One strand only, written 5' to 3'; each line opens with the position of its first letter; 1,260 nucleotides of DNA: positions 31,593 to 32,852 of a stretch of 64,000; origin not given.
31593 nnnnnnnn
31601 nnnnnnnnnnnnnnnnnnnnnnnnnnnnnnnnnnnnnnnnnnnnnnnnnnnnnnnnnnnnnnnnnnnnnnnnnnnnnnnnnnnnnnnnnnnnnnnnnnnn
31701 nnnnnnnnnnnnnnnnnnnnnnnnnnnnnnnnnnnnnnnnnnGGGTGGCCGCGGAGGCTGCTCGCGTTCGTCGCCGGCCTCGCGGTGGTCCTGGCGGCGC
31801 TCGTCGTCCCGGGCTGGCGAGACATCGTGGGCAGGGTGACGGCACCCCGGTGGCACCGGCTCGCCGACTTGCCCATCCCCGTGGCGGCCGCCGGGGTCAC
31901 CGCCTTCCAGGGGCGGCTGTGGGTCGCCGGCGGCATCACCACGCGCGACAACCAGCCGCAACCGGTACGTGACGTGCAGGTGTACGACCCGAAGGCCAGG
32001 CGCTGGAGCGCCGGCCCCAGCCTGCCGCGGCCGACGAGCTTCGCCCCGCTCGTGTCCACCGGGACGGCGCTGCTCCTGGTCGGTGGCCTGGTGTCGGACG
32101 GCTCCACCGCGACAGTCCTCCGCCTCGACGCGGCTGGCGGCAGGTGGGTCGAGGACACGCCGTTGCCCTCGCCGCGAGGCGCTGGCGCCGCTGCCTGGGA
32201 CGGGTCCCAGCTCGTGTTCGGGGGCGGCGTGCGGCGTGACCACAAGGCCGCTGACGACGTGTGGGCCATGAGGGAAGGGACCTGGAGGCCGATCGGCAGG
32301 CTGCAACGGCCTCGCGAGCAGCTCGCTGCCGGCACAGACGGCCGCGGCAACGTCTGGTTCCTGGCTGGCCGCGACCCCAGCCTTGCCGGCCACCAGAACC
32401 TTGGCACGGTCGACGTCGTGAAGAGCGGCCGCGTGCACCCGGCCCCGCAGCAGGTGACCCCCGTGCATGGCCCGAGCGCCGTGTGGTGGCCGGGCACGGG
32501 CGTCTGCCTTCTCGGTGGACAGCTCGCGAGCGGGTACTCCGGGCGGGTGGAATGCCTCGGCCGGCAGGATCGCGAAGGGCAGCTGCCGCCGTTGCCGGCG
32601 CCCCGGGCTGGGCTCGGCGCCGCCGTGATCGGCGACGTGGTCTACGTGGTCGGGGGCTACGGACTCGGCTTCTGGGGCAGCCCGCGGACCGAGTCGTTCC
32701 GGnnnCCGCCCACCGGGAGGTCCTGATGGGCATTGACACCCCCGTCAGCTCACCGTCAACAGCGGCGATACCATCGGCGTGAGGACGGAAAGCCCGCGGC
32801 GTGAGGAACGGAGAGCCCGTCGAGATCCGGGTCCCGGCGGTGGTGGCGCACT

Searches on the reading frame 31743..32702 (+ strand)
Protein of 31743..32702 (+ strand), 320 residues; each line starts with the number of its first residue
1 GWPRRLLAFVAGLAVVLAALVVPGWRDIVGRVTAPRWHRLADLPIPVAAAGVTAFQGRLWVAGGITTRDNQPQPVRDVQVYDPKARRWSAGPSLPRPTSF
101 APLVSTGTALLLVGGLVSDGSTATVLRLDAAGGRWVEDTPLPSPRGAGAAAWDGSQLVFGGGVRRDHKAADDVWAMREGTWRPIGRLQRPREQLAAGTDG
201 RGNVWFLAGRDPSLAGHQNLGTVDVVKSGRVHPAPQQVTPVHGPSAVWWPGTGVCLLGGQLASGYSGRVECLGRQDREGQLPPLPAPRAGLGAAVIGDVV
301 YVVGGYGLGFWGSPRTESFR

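Call 45: find_homologous_proteins(query=window:31743-32702:+, max_evalue=0.00001)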
Query window:31743-32702:+ (320 aa): 201 proteins with E <= 0.00001 among 8000 candidates; the best 120 are listed.
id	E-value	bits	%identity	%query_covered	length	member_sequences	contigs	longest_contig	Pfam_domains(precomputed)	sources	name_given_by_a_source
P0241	5.2e-100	353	57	98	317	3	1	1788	PF24996.1,PF07646.22,PF13964.13,PF24681.2,PF13415.13,PF01344.32,PF25210.2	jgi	jgi:hypothetical protein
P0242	1.9e-83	299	52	95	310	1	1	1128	PF24996.1,PF07646.22,PF13964.13,PF24681.2,PF13415.13,PF24981.2,PF01344.32,PF25210.2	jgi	-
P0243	1.4e-81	293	51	98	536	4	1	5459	PF24996.1,PF07646.22,PF13964.13,PF24681.2,PF13415.13,PF24981.2,PF01344.32,PF25210.2,PF13676.12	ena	-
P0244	3.1e-79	285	52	88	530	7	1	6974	PF24996.1,PF07646.22,PF13964.13,PF24681.2,PF13415.13,PF24981.2,PF01344.32,PF25210.2,PF13676.12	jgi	jgi:TIR domain/Kelch motif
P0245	4.4e-78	281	51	88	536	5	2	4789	PF24996.1,PF07646.22,PF13964.13,PF24681.2,PF13415.13,PF24981.2,PF01344.32,PF25210.2,PF13676.12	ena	-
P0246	2.9e-76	275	49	88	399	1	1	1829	PF24996.1,PF07646.22,PF13964.13,PF24681.2,PF13415.13,PF24981.2,PF01344.32,PF25210.2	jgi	jgi:hypothetical protein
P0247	1.1e-74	270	50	89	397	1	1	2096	PF24996.1,PF07646.22,PF13964.13,PF24681.2,PF13415.13,PF24981.2,PF01344.32,PF25210.2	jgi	jgi:Kelch motif protein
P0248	1.2e-73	267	47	90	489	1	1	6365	PF24996.1,PF07646.22,PF13964.13,PF24681.2,PF13415.13,PF01344.32,PF25210.2,PF13676.12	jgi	jgi:TIR domain/Kelch motif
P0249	3.8e-72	262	45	100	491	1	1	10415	PF24996.1,PF07646.22,PF13964.13,PF24681.2,PF13415.13,PF01344.32,PF25210.2,PF13676.12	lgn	-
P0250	5.6e-72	261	46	99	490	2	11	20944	PF24996.1,PF07646.22,PF13964.13,PF24681.2,PF13415.13,PF24981.2,PF01344.32,PF25210.2,PF13676.12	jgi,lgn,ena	jgi:hypothetical protein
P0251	9.1e-71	257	50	88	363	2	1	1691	PF24996.1,PF07646.22,PF13964.13,PF24681.2,PF13415.13,PF01344.32,PF25210.2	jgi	jgi:hypothetical protein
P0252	1.0e-69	254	48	88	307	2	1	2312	PF24996.1,PF07646.22,PF13964.13,PF24681.2,PF13415.13,PF24981.2,PF01344.32,PF25210.2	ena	-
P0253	2.9e-68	249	48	93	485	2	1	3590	PF24996.1,PF07646.22,PF13964.13,PF24681.2,PF13415.13,PF01344.32,PF25210.2,PF13676.12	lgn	-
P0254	2.7e-66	243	49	90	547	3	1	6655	PF24996.1,PF13964.13,PF24681.2,PF13415.13,PF00656.28,PF01344.32,PF25210.2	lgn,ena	-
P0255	7.9e-62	228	53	69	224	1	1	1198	PF24996.1,PF24681.2,PF13415.13,PF01344.32,PF25210.2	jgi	jgi:hypothetical protein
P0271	1.6e-50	191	41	90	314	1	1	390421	PF24996.1,PF07646.22,PF13964.13,PF24681.2,PF13415.13,PF01344.32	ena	-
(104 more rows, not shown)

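Call 47: find_encoding_contigs(protein=P0250, flank=6000, max_places=3)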
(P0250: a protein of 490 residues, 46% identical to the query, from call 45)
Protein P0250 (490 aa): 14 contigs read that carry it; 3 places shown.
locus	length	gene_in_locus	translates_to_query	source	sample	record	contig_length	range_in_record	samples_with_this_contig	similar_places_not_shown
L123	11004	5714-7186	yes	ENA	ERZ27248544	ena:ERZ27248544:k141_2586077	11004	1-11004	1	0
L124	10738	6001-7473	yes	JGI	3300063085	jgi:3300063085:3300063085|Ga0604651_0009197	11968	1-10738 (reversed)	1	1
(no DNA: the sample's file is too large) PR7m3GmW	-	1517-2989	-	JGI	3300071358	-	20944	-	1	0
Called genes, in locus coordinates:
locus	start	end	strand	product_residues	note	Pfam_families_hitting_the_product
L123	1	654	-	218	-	?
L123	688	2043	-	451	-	PF13281:MAP3K_TRAF_bd, PF20308:TPR-S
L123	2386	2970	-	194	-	-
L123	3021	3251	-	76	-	-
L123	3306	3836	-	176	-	PF20308:TPR-S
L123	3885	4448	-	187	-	PF13676:TIR_2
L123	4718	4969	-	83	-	-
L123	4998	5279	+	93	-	PF01078:Mg_chelatase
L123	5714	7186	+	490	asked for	PF13676:TIR_2 (weak), PF24996:NANM (weak), PF13964:Beta-prop_Calicin, PF25210:Kelch_FKB95 (faint), PF01344:Kelch_1, PF07646:Kelch_2 (faint), PF13415:Beta-prop_FBX42 (weak), PF24681:Kelch_KLHDC2_KLHL20_DRC7, +1 more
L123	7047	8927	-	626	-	PF13632:Glyco_trans_2_3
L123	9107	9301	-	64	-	-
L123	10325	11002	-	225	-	?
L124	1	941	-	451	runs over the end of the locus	PF01734:Patatin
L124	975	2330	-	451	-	PF13281:MAP3K_TRAF_bd, PF20308:TPR-S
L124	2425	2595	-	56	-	-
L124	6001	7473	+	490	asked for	PF13676:TIR_2 (weak), PF24996:NANM (weak), PF13964:Beta-prop_Calicin, PF25210:Kelch_FKB95 (faint), PF01344:Kelch_1, PF07646:Kelch_2 (faint), PF13415:Beta-prop_FBX42 (weak), PF24681:Kelch_KLHDC2_KLHL20_DRC7, +1 more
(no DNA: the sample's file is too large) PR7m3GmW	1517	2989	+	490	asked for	PF13676:TIR_2 (weak), PF24996:NANM (weak), PF13964:Beta-prop_Calicin, PF25210:Kelch_FKB95 (faint), PF01344:Kelch_1, PF07646:Kelch_2 (faint), PF13415:Beta-prop_FBX42 (weak), PF24681:Kelch_KLHDC2_KLHL20_DRC7, +1 more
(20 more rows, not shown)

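Call 48: find_encoding_contigs(protein=P0254, flank=6000, max_places=2)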
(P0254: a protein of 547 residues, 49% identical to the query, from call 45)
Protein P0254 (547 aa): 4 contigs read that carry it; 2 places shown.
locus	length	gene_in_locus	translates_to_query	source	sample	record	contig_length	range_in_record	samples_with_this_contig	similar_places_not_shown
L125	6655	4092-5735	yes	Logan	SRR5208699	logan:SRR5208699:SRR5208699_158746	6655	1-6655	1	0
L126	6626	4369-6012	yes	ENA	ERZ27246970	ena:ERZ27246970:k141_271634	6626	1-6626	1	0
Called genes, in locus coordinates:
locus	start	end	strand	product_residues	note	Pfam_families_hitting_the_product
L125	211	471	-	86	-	-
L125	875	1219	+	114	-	-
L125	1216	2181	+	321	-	PF00264:Tyrosinase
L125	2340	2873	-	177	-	PF24837:AMIN-like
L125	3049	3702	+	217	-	PF16697:Yop-YscD_cpl, PF00498:FHA, PF00196:GerE (weak)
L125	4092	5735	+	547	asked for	PF00656:Peptidase_C14 (weak), PF13964:Beta-prop_Calicin, PF24681:Kelch_KLHDC2_KLHL20_DRC7 (weak), PF24996:NANM (faint), PF25210:Kelch_FKB95 (faint), PF01344:Kelch_1 (faint), PF13415:Beta-prop_FBX42 (weak)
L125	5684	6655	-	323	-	?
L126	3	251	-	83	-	?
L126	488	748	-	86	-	-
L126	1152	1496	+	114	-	-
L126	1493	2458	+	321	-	PF00264:Tyrosinase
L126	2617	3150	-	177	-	PF24837:AMIN-like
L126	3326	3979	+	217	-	PF16697:Yop-YscD_cpl, PF00498:FHA, PF00196:GerE (weak)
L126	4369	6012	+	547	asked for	PF00656:Peptidase_C14 (weak), PF13964:Beta-prop_Calicin, PF24681:Kelch_KLHDC2_KLHL20_DRC7 (weak), PF24996:NANM (faint), PF25210:Kelch_FKB95 (faint), PF01344:Kelch_1 (faint), PF13415:Beta-prop_FBX42 (weak)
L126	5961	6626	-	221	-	?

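Call 49: find_encoding_contigs(protein=P0271, flank=6000, max_places=2)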
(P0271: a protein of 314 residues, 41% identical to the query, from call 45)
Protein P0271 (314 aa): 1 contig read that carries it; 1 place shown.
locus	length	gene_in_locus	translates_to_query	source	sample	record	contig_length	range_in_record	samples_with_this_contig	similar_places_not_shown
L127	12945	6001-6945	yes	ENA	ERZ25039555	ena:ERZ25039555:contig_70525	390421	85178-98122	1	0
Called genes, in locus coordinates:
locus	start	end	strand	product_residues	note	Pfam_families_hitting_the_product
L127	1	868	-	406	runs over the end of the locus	PF00206:Lyase_1, PF14698:ASL_C2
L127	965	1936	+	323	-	PF00892:EamA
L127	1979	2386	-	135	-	PF00892:EamA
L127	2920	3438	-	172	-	PF10604:Polyketide_cyc2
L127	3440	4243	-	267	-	PF00171:Aldedh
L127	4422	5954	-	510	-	PF00171:Aldedh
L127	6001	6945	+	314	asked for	PF01344:Kelch_1 (faint), PF13415:Beta-prop_FBX42 (faint), PF13964:Beta-prop_Calicin, PF24996:NANM (faint), PF07646:Kelch_2 (faint), PF24681:Kelch_KLHDC2_KLHL20_DRC7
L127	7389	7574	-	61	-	PF01471:PG_binding_1 (weak)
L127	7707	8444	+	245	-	PF08241:Methyltransf_11, PF08242:Methyltransf_12 (weak), PF13649:Methyltransf_25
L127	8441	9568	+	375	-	PF01266:DAO (weak), PF01494:FAD_binding_3, PF04820:Trp_halogenase (faint), PF05834:Lycopene_cycl (faint), PF13450:NAD_binding_8 (weak)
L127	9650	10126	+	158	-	PF00293:NUDIX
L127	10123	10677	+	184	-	PF10604:Polyketide_cyc2, PF03364:Polyketide_cyc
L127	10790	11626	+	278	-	PF00109:ketoacyl-synt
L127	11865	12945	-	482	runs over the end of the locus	PF05977:MFS_3, PF07690:MFS_1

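Call 51: search_protein_families(library=pfam, proteins=[L125:5684-6655:-, L123:7047-8927:-, P0250, P0254], max_evalue=0.001)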
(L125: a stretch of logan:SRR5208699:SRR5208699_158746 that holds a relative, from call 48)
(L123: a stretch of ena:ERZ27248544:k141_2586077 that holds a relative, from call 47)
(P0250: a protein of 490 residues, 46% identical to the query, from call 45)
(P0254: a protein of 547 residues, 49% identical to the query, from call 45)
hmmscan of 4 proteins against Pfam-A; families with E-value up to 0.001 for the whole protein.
L125:5684-6655:- (323 aa): 3 families
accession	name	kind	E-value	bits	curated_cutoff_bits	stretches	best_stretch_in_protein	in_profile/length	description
PF13632.12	Glyco_trans_2_3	-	8.1e-09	36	27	1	28-181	61-165/198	Glycosyl transferase family group 2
PF03552.20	Cellulose_synt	-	7e-05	22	24.7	1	52-166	411-525/722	Cellulose synthase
PF13641.12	Glyco_tranf_2_3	-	0.00095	19.7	27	0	35-114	154-230/230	Glycosyltransferase like family 2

L123:7047-8927:- (626 aa): 3 families
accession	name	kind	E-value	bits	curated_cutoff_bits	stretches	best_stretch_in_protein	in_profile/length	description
PF13632.12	Glyco_trans_2_3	-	6.9e-09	36.2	27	1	242-463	2-197/198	Glycosyl transferase family group 2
PF13641.12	Glyco_tranf_2_3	-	7.3e-06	26.6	27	1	160-386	13-229/230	Glycosyltransferase like family 2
PF00535.33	Glycos_transf_2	-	0.00044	20.6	23.3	0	162-322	12-162/168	Glycosyl transferase family 2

P0250 (490 aa): 10 families
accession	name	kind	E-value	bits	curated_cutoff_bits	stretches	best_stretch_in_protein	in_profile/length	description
PF01344.31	Kelch_1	-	1.5e-19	69.6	20.1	2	225-270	4-46/46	Kelch motif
PF13964.12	Kelch_6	-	1.1e-16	60.6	25.3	1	227-272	6-49/50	Kelch motif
PF24681.1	Kelch_KLHDC2_KLHL20_DRC7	-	5.2e-14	52.5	50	1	228-358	56-193/221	KLHDC2/KLHL20/DRC7 Kelch-repeats domain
PF24996.1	NANM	-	7.1e-12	45.3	45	1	204-291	34-125/350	N-acetylneuraminate epimerase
PF25210.1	Kelch_FKB95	-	1.9e-09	38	70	1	213-267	70-124/268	FKB95, Kelch-repeats domain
PF13415.12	Kelch_3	-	3.6e-08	33.8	22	1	234-280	3-47/48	Galactose oxidase, central domain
PF13676.11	TIR_2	-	2.9e-07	31.4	28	1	5-113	1-98/122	TIR domain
PF07646.21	Kelch_2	-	9.3e-07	29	21.3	1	228-270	7-48/48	Kelch motif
PF13418.12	Kelch_4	-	3.9e-06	27.1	21.6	0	232-267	12-45/49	Galactose oxidase, central domain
PF24981.1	Beta-prop_ATRN-LZTR1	-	8e-06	25.7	50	0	232-293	159-222/289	Attractin/LZTR1 beta-propeller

P0254 (547 aa): 10 families
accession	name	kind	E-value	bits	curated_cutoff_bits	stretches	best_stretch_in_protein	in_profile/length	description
PF01344.31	Kelch_1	-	9.9e-21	73.4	20.1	2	280-321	7-45/46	Kelch motif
PF13964.12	Kelch_6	-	5.7e-13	48.8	25.3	1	279-322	6-47/50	Kelch motif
PF25210.1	Kelch_FKB95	-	1e-11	45.4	70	1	264-317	69-122/268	FKB95, Kelch-repeats domain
PF24681.1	Kelch_KLHDC2_KLHL20_DRC7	-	5.5e-10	39.3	50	1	272-413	48-196/221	KLHDC2/KLHL20/DRC7 Kelch-repeats domain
PF13418.12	Kelch_4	-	3.7e-09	36.8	21.6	0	279-316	7-42/49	Galactose oxidase, central domain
PF00656.27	Peptidase_C14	-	2.1e-06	28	21.4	1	7-175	63-227/233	Caspase domain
PF24996.1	NANM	-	3.1e-06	26.7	45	0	261-343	39-125/350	N-acetylneuraminate epimerase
PF13415.12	Kelch_3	-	1.4e-05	25.5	22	0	287-331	4-46/48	Galactose oxidase, central domain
PF07646.21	Kelch_2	-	0.00016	21.9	21.3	0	280-322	7-48/48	Kelch motif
PF24981.1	Beta-prop_ATRN-LZTR1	-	0.00076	19.3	50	0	263-344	190-281/289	Attractin/LZTR1 beta-propeller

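Call 52: find_encoding_contigs(protein=P0249, flank=5000, max_places=2)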
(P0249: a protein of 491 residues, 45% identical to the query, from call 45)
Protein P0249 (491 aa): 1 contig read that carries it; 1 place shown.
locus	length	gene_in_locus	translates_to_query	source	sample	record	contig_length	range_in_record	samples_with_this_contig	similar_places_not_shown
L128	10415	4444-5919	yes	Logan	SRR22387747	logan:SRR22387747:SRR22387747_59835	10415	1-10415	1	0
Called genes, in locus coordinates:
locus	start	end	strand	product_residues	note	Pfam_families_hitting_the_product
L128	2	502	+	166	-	?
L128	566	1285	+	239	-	PF01925:TauE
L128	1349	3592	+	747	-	PF16158:N_BRCA1_IG (weak), PF03793:PASTA (weak)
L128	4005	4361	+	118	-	-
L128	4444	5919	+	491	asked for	PF13676:TIR_2, PF13415:Beta-prop_FBX42, PF24681:Kelch_KLHDC2_KLHL20_DRC7, PF24996:NANM (faint), PF13964:Beta-prop_Calicin, PF25210:Kelch_FKB95 (faint), PF01344:Kelch_1 (weak), PF07646:Kelch_2 (faint)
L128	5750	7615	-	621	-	PF13632:Glyco_trans_2_3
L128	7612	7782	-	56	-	-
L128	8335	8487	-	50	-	-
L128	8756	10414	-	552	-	?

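Call 53: find_encoding_contigs(protein=P0244, flank=5000, max_places=2)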
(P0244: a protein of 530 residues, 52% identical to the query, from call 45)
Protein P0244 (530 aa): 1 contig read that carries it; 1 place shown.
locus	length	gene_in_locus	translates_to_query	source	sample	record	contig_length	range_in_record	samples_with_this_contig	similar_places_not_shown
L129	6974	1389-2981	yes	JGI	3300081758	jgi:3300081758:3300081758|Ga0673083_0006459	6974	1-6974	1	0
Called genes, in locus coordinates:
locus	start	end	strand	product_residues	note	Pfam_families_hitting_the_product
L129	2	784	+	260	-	?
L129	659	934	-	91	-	PF01402:RHH_1 (weak)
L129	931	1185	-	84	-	-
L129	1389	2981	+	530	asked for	PF13676:TIR_2, PF07646:Kelch_2 (faint), PF13415:Beta-prop_FBX42, PF13964:Beta-prop_Calicin, PF24681:Kelch_KLHDC2_KLHL20_DRC7, PF24996:NANM (faint), PF25210:Kelch_FKB95 (faint), PF01344:Kelch_1 (weak), +1 more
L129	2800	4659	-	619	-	PF13641:Glyco_tranf_2_3, PF13632:Glyco_trans_2_3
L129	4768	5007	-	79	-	-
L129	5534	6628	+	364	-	-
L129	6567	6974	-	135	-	?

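Call 77: search_protein_families(library=padloc, proteins=[P0250, P0254, L123:7047-8927:-], max_evalue=0.001)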
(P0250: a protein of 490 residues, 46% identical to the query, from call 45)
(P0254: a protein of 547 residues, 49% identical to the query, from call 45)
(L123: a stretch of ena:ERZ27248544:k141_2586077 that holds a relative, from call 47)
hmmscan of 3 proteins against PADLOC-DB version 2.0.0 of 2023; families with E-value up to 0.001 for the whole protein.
P0250 (490 aa): 2 families
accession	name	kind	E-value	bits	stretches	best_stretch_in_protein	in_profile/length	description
PDLC00434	ThsB1|ThsB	-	5e-09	33.7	1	2-64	138-198/396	TIR-like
PDLC04043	PD-T4-6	-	0.00033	17.8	1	138-213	262-340/452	-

P0254 (547 aa): 1 family
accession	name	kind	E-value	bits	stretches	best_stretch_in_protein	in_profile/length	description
PDLC02987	caspase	-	6.8e-05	20.2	1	9-140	68-143/453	-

L123:7047-8927:- (626 aa): 0 families

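Call 84: predict_structure(alignment_id=A2)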
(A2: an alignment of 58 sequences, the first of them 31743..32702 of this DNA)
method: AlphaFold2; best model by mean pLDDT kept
length: 320 residues; sequences in the alignment: 58
mean_pLDDT: 93.4   pTM: 0.87
mean pLDDT of the five models: 93.4, 93.0, 93.0, 92.8, 92.2
residues with pLDDT >= 90: 266; 70-90: 34; 50-70: 20; < 50: 0
segments of 3 or more residues with pLDDT < 50: none
pLDDT, mean of each block of 10 residues (from residue 1): 82 84 62 84 98 98 95 97 98 98 98 98 98 97 98 98 97 98 98 98 98 86 97 97 96 95 96 68 95 97 92 95
secondary structure, 60 per line:
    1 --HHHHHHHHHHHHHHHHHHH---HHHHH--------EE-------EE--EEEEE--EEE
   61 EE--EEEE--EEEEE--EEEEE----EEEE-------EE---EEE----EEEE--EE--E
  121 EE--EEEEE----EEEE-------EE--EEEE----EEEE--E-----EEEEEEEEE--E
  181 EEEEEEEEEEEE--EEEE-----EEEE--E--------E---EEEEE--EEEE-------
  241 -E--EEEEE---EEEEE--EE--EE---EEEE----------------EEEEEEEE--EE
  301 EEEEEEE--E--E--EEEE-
elements in order: H3-21 H25-29 E51-55 E58-62 E65-68 E71-75 E78-82 E87-90 E103-105 E110-113 E120-122 E125-129 E134-137 E149-152 E157-160 E169-177 E180-192 E195-198 E204-207 E223-227 E230-233 E245-249 E253-257 E269-272 E289-296 E299-307 E316-319

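Call 86: fold_search(model_id=the predicted structure, library=pdb)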
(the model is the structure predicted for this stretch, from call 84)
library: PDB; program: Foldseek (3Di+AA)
matches with E <= 10: 1514; with E <= 0.001: 977
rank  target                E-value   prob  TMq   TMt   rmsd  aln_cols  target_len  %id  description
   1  6n3h_A                3.5e-19  1.00  0.76  0.80   3.0       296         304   18  Crystal structure of Kelch domain of the human NS1 binding protein (released 2018-12-12)
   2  5yy8                  6.0e-19  1.00  0.74  0.83   2.6       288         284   18  Crystal structure of the Kelch domain of human NS1-BP (released 2018-03-14)
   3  7ong                  1.4e-18  1.00  0.74  0.79   2.4       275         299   20  Crystal structure of the computationally designed SAKe6BE-L1 protein (released 2022-12-14)
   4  8pjr                  3.0e-18  1.00  0.73  0.82   2.2       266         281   21  Crystal structure of the SAKe6AC-LB protein (released 2024-07-10)
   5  7ona                  9.5e-18  1.00  0.71  0.81   2.5       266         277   21  Crystal structure of the computationally designed SAKe6AC protein (released 2022-12-14)
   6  7on7_B                1.2e-17  1.00  0.70  0.82   2.4       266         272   20  Crystal structure of the computationally designed SAKe6BE-L2 protein (released 2022-12-14)
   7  9mf0_J                1.2e-17  1.00  0.73  0.73   4.8       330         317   20  Crystal structure of KRAS(GDP) bound to LZTR1(Kelch domain) (released 2025-09-10)
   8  9mey_B                1.4e-17  1.00  0.73  0.73   3.7       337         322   18  Crystal structure of RIT1(GDP) bound to LZTR1(Kelch domain) (released 2025-09-10)
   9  2flu_X                1.6e-17  1.00  0.73  0.82   2.2       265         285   18  Crystal Structure of the Kelch-Neh2 Complex (released 2006-08-15)
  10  8pjs                  1.7e-17  1.00  0.72  0.83   2.2       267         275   21  Crystal structure of the computationally designed SAKe6CEref protein (released 2024-07-10)
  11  7pvp                  1.8e-17  1.00  0.71  0.81   2.6       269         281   24  Crystal structure of the SAKe6BC designer protein (released 2023-01-18)
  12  9mez_J                1.8e-17  1.00  0.74  0.75   3.7       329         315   19  Crystal structure of MRAS(GDP) bound to LZTR1(Kelch domain) (released 2025-09-10)
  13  9mf0_F                2.3e-17  1.00  0.70  0.70   5.4       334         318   19  Crystal structure of KRAS(GDP) bound to LZTR1(Kelch domain) (released 2025-09-10)
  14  8pjw_A                2.4e-17  1.00  0.72  0.82   2.3       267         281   24  Crystal structure of the computationally designed SAKe6FE protein (released 2024-07-10)
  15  2vpj                  2.7e-17  1.00  0.71  0.78   3.9       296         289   21  Crystal structure of the Kelch domain of human KLHL12 (released 2008-03-18)
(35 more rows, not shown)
